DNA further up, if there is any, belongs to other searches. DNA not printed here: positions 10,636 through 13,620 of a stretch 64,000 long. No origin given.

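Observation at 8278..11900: AT-rich cassette whose right-hand boundary falls inside an ORF, at the Kelch/linker junction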

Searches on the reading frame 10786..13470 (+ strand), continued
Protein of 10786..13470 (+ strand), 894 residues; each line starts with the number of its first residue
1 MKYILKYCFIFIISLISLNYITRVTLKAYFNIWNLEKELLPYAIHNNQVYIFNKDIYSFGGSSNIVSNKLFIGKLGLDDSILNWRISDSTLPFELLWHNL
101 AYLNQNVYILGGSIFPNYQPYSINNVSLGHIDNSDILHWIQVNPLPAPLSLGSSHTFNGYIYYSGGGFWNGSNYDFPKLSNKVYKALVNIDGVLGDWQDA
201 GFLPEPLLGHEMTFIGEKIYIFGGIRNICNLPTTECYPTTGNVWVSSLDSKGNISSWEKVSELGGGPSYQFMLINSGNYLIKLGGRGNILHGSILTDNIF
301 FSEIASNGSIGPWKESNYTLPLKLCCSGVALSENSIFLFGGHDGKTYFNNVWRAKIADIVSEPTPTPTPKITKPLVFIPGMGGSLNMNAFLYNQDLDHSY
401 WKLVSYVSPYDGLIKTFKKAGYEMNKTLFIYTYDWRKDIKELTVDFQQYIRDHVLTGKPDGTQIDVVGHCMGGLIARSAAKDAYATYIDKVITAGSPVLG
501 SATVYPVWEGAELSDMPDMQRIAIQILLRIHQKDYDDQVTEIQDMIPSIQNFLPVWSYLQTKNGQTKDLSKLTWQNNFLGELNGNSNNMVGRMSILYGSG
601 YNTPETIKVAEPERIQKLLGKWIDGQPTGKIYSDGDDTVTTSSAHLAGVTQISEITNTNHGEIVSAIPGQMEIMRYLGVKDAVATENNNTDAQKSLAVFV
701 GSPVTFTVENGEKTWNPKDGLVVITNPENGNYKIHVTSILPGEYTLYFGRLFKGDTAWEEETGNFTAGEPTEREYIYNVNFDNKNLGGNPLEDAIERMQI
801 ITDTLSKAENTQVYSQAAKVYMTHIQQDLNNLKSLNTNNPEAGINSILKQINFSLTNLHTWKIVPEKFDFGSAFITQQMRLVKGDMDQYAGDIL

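Call 62: search_protein_families(library=pfam, proteins=[L005:9380-11890:+, L006:2-2503:+, L018:1847-4426:+, P0005, P0006, P0007, P0008], max_evalue=0.001)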
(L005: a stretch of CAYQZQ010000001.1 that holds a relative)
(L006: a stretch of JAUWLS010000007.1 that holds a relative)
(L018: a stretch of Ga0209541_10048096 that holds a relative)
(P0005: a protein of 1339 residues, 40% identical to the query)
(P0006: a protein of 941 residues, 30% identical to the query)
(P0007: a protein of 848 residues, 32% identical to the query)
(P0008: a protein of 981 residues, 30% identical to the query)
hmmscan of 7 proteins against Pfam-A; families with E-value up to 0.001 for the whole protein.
L005:9380-11890:+ (837 aa): 5 families
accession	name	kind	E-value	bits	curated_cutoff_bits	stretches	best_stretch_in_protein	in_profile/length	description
PF02450.21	LCAT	-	8.8e-11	42.1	21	1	271-371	67-171/392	Lecithin:cholesterol acyltransferase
PF00561.26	Abhydrolase_1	-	5.4e-09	36.5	25.8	1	239-398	2-138/245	alpha/beta hydrolase fold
PF07819.20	PGAP1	-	1.9e-08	34.8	24.3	1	239-368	6-135/233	PGAP1-like alpha/beta domain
PF02089.21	Palm_thioest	-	6.2e-08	33.1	26.8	1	308-366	53-114/254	Palmitoyl protein thioesterase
PF05057.20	DUF676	-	4.6e-05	23.5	20.3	1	303-369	56-132/217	Putative serine esterase (DUF676)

L006:2-2503:+ (834 aa): 6 families
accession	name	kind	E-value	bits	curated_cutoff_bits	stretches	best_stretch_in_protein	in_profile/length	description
PF02450.21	LCAT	-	1.4e-09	38.1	21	1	290-393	65-177/392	Lecithin:cholesterol acyltransferase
PF02089.21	Palm_thioest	-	7.4e-08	32.8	26.8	1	321-384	56-116/254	Palmitoyl protein thioesterase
PF07819.20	PGAP1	-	7.3e-07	29.6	24.3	1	329-379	78-130/233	PGAP1-like alpha/beta domain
PF00561.26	Abhydrolase_1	-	1.1e-05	25.6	25.8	1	342-389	69-117/245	alpha/beta hydrolase fold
PF12697.13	Abhydrolase_6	-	1.9e-05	25.9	26.3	1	259-399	1-107/217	Alpha/beta hydrolase family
PF24096.1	DUF7379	-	0.00014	22.3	33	1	335-381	63-115/191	Domain of unknown function (DUF7379)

L018:1847-4426:+ (860 aa): 8 families
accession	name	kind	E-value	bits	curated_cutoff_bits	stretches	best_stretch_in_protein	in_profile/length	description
PF02450.21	LCAT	-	1.5e-13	51.2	21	1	361-507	63-209/392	Lecithin:cholesterol acyltransferase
PF02089.21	Palm_thioest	-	3.5e-10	40.5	26.8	1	393-459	51-117/254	Palmitoyl protein thioesterase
PF00561.26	Abhydrolase_1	-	1.8e-09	38.1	25.8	1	399-452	55-106/245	alpha/beta hydrolase fold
PF06028.17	DUF915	-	8.6e-07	29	22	1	415-459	103-150/255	Alpha/beta hydrolase of unknown function (DUF915)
PF07819.20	PGAP1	-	9.8e-07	29.2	24.3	1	330-454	5-131/233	PGAP1-like alpha/beta domain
PF12146.15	Hydrolase_4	-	7.2e-06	25.9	27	1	395-457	54-115/239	Serine aminopeptidase, S33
PF05057.20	DUF676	-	1.9e-05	24.8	20.3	1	404-458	67-131/217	Putative serine esterase (DUF676)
PF01764.32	Lipase_3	-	0.00074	19.9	22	0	386-454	38-106/140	Lipase (class 3)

P0005 (1339 aa): 11 families
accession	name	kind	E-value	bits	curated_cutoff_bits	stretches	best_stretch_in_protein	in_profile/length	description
PF25390.1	WD40_RLD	-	9.2e-57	193.4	150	1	217-511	31-322/363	RCC1-like domain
PF13540.12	RCC1_2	-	5.1e-43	144.3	22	4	219-248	1-30/30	Regulator of chromosome condensation (RCC1) repeat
PF00415.24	RCC1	-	1.6e-37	128.2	21.7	3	235-289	1-50/50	Regulator of chromosome condensation (RCC1) repeat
PF02450.21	LCAT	-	3.4e-15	56.6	21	1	642-811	68-237/392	Lecithin:cholesterol acyltransferase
PF07819.20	PGAP1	-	2.2e-08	34.6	24.3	1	682-734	75-133/233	PGAP1-like alpha/beta domain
PF02089.21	Palm_thioest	-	8.9e-08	32.6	26.8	1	684-816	63-169/254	Palmitoyl protein thioesterase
PF25384.1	Alsin_RLD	-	3.7e-07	30.2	100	0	198-252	256-310/405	Alsin RCC1-like domain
PF24096.1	DUF7379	-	2.2e-05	24.9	33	1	687-733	64-115/191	Domain of unknown function (DUF7379)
PF05057.20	DUF676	-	4e-05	23.7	20.3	1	683-735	67-130/217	Putative serine esterase (DUF676)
PF01674.24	Lipase_2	-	9.3e-05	22.5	20.3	1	685-714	67-96/219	Lipase (class 2)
PF00561.26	Abhydrolase_1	-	0.00038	20.6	25.8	1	683-730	59-106/245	alpha/beta hydrolase fold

P0006 (941 aa): 8 families
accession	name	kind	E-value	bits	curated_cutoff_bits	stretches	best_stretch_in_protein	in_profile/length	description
PF02450.21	LCAT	-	6.7e-19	68.8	21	1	239-346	65-178/392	Lecithin:cholesterol acyltransferase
PF07819.20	PGAP1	-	2.5e-08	34.4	24.3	1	284-335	81-134/233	PGAP1-like alpha/beta domain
PF01674.24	Lipase_2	-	7.3e-08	32.6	20.3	1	241-348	16-130/219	Lipase (class 2)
PF02089.21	Palm_thioest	-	1e-07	32.4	26.8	1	286-338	65-118/254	Palmitoyl protein thioesterase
PF05057.20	DUF676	-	4.3e-07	30.1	20.3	1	284-346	68-141/217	Putative serine esterase (DUF676)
PF00561.26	Abhydrolase_1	-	3e-06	27.5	25.8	1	285-328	61-102/245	alpha/beta hydrolase fold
PF24096.1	DUF7379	-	6.1e-06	26.8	33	1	287-333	64-115/191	Domain of unknown function (DUF7379)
PF12146.15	Hydrolase_4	-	0.00063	19.5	27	0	280-327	63-108/239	Serine aminopeptidase, S33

P0007 (848 aa): 8 families
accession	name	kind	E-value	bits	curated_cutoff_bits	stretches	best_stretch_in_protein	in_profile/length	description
PF22888.1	FIMAH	-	1e-09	39.3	24.8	1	760-837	2-80/81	FIMAH domain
PF02450.21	LCAT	-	3.4e-09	36.9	21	1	224-335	66-170/392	Lecithin:cholesterol acyltransferase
PF07819.20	PGAP1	-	1.6e-07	31.8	24.3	1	287-330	88-132/233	PGAP1-like alpha/beta domain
PF02089.21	Palm_thioest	-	1.7e-06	28.4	26.8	1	273-334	54-117/254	Palmitoyl protein thioesterase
PF00561.26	Abhydrolase_1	-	0.00025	21.2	25.8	1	287-327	66-106/245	alpha/beta hydrolase fold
PF24096.1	DUF7379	-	0.00038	20.9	33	1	289-329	69-114/191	Domain of unknown function (DUF7379)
PF06028.17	DUF915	-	0.00084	19.2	22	0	290-329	103-145/255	Alpha/beta hydrolase of unknown function (DUF915)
PF12146.15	Hydrolase_4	-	0.00094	19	27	0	285-328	71-112/239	Serine aminopeptidase, S33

P0008 (981 aa): 5 families
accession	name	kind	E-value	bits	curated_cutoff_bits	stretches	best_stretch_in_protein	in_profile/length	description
PF08309.17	LVIVD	-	5.7e-47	157.2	20.2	5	342-375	7-39/42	LVIVD repeat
PF02450.21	LCAT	-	3.9e-25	89.3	21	1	459-628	67-242/392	Lecithin:cholesterol acyltransferase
PF06028.17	DUF915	-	0.00013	21.9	22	0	490-535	82-127/255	Alpha/beta hydrolase of unknown function (DUF915)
PF07819.20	PGAP1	-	0.00046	20.5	24.3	1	502-555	80-137/233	PGAP1-like alpha/beta domain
PF12146.15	Hydrolase_4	-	0.00097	18.9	27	0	492-537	57-102/239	Serine aminopeptidase, S33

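Call 63: search_protein_representatives(alignment_id=A1)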
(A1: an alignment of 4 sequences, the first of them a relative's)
Query: 4 sequences, 868 profile positions. Proteins with E-value up to 0.001 (for the whole library): 23016; up to 1e-10: 8378; up to 1e-30: 2368. The best 150 are listed.
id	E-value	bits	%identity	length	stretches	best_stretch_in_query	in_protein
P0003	0.0e+00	1364.5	-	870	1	2-866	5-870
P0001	0.0e+00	1361.0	-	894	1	1-867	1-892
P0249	0.0e+00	1330.4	-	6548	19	35-345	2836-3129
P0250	0.0e+00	1061.0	-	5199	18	30-339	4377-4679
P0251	2.7e-271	919.0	-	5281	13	32-346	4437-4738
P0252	2.8e-265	899.1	-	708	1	179-867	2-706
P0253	7.0e-240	815.1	-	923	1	23-866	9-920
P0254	2.5e-237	806.6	-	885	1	17-866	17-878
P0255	1.1e-233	794.6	-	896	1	8-864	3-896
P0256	8.8e-230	781.6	-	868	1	17-862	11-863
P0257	1.6e-225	767.5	-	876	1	11-857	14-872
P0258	5.4e-225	765.8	-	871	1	12-867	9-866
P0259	1.4e-223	761.1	-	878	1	13-856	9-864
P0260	7.6e-212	722.3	-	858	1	1-865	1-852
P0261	3.9e-204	696.8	-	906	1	11-866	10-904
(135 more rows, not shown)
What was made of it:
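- On Kelch-PT linker-LCAT-like hydrolase fusion proteins (unnamed family, about 45 representatives at 50% clustering): Profile search (call 63).
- About 45 cluster representatives match over the full length (call 63).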
